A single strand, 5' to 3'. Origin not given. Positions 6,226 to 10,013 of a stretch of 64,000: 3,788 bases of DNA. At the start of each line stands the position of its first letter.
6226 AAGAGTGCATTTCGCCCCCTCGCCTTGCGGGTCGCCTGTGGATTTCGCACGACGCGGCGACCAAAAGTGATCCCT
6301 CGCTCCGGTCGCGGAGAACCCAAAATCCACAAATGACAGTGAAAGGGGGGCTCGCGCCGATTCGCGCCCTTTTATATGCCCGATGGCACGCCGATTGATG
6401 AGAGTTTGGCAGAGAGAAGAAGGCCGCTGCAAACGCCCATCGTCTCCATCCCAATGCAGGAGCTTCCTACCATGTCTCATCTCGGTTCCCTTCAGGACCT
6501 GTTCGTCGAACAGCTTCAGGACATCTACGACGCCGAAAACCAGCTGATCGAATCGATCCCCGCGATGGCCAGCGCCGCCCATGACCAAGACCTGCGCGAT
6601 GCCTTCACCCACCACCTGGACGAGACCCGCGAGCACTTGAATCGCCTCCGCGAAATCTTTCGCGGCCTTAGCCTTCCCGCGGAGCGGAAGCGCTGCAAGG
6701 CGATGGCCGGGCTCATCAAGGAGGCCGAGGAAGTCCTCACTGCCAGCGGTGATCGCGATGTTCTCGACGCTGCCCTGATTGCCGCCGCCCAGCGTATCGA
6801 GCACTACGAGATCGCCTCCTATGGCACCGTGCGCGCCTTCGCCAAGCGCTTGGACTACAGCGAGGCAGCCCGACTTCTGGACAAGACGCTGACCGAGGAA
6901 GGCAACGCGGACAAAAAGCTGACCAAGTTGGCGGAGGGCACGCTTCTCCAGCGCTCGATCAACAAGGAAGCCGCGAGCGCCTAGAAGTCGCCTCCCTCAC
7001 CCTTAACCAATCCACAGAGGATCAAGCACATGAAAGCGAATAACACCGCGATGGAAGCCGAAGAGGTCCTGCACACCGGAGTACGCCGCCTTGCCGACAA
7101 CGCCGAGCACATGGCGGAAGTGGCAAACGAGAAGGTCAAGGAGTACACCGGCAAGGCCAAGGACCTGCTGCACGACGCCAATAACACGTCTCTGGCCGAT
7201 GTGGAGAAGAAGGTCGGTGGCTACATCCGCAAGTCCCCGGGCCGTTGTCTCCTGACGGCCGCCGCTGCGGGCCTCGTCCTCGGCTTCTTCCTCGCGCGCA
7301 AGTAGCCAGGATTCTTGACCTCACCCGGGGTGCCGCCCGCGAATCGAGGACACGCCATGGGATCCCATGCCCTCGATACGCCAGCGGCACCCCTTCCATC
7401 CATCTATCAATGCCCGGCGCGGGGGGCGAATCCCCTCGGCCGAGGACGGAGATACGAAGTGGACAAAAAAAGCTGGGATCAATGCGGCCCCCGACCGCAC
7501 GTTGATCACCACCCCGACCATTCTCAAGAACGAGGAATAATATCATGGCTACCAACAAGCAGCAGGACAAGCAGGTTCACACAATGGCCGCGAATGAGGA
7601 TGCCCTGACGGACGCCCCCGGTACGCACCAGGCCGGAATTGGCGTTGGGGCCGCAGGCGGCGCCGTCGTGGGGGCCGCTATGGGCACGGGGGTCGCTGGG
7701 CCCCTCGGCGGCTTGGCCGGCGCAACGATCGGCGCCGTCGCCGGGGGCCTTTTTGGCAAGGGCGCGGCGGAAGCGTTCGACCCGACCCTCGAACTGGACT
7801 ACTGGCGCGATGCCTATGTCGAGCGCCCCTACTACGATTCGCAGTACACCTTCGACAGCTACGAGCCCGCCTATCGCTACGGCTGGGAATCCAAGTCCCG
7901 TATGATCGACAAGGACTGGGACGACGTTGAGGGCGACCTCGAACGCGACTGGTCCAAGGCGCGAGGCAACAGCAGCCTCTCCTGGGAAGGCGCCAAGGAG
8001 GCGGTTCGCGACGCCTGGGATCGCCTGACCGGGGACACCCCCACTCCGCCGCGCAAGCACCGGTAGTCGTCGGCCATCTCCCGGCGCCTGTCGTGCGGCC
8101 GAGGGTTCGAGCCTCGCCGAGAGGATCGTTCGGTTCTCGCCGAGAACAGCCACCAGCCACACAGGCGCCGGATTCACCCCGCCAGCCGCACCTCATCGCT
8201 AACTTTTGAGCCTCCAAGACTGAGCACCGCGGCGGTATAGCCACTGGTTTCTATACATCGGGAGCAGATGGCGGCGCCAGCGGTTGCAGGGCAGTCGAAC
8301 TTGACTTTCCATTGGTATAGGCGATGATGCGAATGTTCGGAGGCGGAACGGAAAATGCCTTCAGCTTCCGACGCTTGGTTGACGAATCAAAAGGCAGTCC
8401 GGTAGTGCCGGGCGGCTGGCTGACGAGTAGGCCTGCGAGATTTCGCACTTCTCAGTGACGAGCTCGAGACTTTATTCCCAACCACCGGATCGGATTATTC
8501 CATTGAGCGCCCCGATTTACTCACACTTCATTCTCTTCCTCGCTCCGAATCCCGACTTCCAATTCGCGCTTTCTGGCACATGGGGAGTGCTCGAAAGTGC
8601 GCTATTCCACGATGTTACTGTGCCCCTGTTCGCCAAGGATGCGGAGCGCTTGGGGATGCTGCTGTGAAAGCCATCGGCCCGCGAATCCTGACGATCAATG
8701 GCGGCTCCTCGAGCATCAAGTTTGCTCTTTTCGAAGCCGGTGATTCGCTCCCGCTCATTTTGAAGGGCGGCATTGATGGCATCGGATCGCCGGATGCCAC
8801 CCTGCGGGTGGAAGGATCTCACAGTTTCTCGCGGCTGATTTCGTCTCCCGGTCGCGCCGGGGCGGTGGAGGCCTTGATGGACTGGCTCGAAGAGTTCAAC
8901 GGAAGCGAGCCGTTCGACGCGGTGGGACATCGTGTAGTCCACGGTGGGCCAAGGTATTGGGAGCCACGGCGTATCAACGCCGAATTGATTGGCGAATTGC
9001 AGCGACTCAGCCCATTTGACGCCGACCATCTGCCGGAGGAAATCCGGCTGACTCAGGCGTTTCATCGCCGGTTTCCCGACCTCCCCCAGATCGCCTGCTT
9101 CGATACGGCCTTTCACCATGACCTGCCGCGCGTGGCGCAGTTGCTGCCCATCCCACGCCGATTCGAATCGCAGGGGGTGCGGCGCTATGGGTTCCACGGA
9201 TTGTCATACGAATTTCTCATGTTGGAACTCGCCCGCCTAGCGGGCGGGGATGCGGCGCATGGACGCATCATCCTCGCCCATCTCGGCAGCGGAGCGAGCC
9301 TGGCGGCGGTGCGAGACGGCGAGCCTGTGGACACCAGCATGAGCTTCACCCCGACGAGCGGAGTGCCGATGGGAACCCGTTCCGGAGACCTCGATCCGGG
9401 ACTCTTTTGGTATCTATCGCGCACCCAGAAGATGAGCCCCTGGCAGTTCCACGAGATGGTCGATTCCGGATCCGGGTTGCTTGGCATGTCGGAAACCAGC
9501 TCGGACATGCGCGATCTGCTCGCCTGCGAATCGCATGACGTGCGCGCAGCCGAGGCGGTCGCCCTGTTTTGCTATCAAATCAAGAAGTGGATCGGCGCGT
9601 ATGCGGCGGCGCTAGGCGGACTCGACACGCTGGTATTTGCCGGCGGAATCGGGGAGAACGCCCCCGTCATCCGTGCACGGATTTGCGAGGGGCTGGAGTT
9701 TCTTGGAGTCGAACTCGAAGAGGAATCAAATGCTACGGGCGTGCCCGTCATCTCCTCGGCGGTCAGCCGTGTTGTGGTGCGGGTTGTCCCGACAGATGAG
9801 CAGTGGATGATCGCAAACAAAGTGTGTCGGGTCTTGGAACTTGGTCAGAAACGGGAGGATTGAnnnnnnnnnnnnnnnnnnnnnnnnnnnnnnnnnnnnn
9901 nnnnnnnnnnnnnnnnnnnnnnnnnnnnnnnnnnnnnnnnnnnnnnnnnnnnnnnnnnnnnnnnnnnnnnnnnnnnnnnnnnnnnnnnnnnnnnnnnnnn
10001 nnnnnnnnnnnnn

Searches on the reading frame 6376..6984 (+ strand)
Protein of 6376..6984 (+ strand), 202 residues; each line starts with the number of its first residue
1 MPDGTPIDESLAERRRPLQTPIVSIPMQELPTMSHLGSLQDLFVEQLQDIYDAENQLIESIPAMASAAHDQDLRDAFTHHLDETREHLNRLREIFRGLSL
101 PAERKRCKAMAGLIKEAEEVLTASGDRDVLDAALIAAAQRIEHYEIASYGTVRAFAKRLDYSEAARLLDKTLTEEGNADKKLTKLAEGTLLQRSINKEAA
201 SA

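Call 24: search_protein_families(library=pfam, proteins=[window:6376-6984:+], max_evalue=0.001)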
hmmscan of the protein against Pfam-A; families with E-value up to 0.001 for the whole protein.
window:6376-6984:+ (202 aa): 1 family
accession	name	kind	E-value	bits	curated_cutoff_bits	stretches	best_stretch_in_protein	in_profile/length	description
PF05974.18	DUF892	-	3.3e-53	180.4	23.7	1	38-192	1-156/159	Domain of unknown function (DUF892)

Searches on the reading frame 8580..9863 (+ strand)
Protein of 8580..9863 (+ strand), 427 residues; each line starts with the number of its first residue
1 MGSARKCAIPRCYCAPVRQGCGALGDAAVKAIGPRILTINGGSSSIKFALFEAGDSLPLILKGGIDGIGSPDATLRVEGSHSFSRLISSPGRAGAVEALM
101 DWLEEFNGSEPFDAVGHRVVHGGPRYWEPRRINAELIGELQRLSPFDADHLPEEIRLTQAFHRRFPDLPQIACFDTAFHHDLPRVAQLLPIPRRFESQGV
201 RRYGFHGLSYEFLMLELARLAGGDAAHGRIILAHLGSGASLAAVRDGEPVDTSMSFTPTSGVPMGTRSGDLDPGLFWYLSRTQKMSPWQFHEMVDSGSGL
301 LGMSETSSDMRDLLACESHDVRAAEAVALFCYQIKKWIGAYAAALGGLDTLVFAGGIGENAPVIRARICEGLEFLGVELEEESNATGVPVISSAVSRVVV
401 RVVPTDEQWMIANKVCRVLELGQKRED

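Call 24: search_protein_families(library=pfam, proteins=[window:8580-9863:+], max_evalue=0.001)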
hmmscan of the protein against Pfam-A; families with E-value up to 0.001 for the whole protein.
window:8580-9863:+ (427 aa): 1 family
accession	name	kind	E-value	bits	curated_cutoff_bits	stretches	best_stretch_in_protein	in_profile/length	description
PF00871.23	Acetate_kinase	-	2.2e-104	349.7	22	1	36-412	2-391/392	Acetokinase family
